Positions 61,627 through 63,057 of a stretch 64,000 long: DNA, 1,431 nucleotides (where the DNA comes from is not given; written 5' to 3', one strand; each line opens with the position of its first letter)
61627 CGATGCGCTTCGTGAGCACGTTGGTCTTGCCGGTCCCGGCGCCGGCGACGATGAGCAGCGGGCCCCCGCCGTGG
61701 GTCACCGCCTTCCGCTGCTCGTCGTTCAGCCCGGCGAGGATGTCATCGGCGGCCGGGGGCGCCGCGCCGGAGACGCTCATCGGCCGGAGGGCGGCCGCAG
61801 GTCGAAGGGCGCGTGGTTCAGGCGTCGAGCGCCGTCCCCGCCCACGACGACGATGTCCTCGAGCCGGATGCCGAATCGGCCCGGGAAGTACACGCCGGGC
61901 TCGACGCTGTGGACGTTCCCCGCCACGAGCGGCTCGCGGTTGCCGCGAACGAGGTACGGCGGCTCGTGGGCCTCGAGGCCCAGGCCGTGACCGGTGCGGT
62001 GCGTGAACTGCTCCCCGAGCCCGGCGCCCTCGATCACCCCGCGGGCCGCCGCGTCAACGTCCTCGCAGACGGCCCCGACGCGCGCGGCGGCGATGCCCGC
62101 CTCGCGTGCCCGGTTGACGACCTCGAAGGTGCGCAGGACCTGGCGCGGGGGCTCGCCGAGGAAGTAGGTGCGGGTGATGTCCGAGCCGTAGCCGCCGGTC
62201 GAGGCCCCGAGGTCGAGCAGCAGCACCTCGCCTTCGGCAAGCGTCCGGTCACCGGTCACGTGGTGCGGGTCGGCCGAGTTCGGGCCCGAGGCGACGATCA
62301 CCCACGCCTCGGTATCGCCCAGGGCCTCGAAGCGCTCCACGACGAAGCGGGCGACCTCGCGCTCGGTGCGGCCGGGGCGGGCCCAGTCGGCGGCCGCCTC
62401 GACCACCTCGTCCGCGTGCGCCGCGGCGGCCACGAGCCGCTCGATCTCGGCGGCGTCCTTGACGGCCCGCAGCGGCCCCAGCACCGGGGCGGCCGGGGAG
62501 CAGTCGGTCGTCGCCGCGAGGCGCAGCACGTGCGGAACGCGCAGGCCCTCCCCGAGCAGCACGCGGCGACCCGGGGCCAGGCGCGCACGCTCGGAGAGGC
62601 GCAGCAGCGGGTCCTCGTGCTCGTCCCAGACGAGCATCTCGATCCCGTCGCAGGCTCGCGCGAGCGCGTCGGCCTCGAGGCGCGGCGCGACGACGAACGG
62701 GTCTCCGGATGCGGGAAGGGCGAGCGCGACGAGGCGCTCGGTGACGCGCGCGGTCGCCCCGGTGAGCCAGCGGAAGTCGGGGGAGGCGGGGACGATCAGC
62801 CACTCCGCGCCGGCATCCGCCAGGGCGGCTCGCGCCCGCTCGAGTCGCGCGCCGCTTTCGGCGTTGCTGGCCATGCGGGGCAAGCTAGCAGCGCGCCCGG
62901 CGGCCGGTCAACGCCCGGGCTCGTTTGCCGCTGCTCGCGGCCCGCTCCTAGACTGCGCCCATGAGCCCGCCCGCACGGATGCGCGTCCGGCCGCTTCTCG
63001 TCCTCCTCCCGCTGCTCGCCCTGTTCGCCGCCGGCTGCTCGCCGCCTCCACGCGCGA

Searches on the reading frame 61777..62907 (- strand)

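Call 58: search_protein_families(library=pfam, proteins=[window:61777-62907:-], max_evalue=0.001)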
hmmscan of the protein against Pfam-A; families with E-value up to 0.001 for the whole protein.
window:61777-62907:- (376 aa): 2 families
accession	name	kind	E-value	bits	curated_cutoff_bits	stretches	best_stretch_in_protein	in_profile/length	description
PF00557.29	Peptidase_M24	-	4.5e-58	196.9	23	1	158-355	3-206/208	Metallopeptidase family M24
PF01321.24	Creatinase_N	-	7.4e-09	36.7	22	1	21-108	1-89/128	Creatinase/Prolidase N-terminal domain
